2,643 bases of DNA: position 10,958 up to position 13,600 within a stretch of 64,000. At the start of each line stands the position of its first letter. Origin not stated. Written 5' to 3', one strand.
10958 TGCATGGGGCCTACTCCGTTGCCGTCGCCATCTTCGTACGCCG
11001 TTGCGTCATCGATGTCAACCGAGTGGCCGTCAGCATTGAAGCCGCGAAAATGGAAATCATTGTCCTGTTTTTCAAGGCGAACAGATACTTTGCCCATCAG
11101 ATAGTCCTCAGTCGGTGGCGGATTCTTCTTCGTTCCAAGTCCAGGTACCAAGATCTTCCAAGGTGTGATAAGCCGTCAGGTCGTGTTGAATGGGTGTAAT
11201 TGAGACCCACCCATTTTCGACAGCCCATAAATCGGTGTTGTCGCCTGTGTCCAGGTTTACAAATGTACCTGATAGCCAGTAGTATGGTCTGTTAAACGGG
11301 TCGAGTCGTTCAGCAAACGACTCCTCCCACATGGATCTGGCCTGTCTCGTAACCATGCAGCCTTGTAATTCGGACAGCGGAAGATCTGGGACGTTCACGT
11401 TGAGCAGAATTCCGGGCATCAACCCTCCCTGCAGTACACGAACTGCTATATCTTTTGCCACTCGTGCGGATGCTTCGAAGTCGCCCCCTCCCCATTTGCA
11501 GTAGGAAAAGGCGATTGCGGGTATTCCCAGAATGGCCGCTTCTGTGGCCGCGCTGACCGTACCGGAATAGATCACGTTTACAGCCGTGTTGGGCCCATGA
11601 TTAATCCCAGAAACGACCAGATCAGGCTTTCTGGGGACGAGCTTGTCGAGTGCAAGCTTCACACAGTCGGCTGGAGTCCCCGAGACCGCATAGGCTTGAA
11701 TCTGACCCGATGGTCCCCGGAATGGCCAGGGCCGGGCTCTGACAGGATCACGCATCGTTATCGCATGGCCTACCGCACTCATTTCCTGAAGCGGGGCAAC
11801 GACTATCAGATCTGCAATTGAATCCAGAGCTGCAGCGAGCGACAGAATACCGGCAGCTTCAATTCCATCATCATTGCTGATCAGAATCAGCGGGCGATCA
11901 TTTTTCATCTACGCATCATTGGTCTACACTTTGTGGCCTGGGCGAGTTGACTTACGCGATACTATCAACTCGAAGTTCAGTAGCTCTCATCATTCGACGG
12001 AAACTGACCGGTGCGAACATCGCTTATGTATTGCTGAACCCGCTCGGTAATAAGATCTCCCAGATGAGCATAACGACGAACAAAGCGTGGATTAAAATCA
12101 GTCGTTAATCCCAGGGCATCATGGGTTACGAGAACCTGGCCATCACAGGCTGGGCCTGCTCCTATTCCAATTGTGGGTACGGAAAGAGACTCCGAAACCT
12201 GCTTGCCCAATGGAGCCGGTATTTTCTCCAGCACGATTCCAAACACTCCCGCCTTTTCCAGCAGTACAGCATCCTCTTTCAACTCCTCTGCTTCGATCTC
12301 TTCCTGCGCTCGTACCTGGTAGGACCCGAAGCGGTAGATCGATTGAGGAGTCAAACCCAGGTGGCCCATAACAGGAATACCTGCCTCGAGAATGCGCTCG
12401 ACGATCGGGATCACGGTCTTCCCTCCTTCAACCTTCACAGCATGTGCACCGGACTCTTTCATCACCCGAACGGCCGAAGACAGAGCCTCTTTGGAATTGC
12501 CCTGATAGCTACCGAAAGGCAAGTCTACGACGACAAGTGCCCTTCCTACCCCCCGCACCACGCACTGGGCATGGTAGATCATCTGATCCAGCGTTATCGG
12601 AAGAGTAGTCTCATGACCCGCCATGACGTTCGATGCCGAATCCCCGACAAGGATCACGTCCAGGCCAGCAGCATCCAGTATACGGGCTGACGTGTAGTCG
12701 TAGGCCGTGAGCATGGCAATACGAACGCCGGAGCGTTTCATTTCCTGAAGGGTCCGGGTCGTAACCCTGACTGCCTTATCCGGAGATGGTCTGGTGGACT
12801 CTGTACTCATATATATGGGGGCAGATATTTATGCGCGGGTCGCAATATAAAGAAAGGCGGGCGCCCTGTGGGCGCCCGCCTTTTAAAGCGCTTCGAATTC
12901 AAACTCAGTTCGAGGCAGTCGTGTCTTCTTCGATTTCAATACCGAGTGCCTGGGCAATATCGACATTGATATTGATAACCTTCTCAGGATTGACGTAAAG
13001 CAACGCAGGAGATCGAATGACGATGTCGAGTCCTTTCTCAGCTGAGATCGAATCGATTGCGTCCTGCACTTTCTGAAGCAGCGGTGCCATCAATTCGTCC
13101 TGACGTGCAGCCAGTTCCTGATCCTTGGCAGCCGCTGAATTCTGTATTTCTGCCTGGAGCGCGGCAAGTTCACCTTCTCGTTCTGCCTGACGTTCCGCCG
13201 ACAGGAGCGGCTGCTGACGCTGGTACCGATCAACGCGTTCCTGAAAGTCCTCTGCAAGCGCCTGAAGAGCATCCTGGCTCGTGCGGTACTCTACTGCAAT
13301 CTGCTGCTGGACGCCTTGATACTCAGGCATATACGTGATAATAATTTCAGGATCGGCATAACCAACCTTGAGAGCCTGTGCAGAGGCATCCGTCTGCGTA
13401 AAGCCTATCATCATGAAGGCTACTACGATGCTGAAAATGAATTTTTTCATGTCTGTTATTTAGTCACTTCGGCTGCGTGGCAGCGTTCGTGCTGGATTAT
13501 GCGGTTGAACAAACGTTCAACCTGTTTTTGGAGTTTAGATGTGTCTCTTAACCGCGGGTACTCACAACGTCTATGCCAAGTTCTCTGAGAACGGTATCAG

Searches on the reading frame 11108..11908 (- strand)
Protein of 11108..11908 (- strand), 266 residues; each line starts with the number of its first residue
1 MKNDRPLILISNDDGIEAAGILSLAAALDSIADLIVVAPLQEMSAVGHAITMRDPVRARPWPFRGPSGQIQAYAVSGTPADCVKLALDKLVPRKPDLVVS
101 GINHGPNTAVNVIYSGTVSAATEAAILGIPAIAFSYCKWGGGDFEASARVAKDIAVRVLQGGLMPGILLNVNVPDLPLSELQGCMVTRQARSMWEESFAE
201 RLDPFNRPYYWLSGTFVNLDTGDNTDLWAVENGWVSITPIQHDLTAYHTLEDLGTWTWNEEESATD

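Call 72: search_protein_families(library=pfam, proteins=[window:11108-11908:-], max_evalue=0.001)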
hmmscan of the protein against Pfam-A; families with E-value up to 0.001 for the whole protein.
window:11108-11908:- (266 aa): 1 family
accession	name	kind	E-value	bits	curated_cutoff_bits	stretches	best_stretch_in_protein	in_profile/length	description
PF01975.23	SurE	-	1.2e-62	211.5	22.1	1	8-196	1-189/189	Survival protein SurE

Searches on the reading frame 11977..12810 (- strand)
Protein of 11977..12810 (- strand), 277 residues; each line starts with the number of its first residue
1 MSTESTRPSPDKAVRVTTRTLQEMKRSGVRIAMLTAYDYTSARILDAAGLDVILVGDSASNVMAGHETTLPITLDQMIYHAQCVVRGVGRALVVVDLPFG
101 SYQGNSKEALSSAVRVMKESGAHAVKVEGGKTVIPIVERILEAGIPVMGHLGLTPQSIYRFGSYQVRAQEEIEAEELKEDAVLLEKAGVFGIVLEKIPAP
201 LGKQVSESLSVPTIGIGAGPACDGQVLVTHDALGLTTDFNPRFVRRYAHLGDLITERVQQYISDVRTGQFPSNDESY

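Call 72: search_protein_families(library=pfam, proteins=[window:11977-12810:-], max_evalue=0.001)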
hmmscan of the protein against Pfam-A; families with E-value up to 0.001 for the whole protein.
window:11977-12810:- (277 aa): 2 families
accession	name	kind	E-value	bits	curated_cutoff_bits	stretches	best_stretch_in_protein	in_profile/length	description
PF02548.21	Pantoate_transf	-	2.3e-112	375.1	28.7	1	15-272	1-258/259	Ketopantoate hydroxymethyltransferase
PF13714.12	PEP_mutase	-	3.7e-08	33.7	31.5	1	22-130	2-107/240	Phosphoenolpyruvate phosphomutase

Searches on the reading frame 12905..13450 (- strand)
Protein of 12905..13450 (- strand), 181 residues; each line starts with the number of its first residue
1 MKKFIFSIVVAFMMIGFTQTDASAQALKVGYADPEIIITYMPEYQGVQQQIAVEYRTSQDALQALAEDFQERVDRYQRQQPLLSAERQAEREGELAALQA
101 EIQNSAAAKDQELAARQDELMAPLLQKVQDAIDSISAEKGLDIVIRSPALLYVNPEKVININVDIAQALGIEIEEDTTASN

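Call 72: search_protein_families(library=pfam, proteins=[window:12905-13450:-], max_evalue=0.001)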
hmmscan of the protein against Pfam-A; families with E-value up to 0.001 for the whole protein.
window:12905-13450:- (181 aa): 1 family
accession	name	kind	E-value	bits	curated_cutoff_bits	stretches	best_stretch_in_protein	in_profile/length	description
PF03938.19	OmpH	-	2.4e-25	89.8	32.4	1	28-156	1-130/141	Outer membrane protein (OmpH-like)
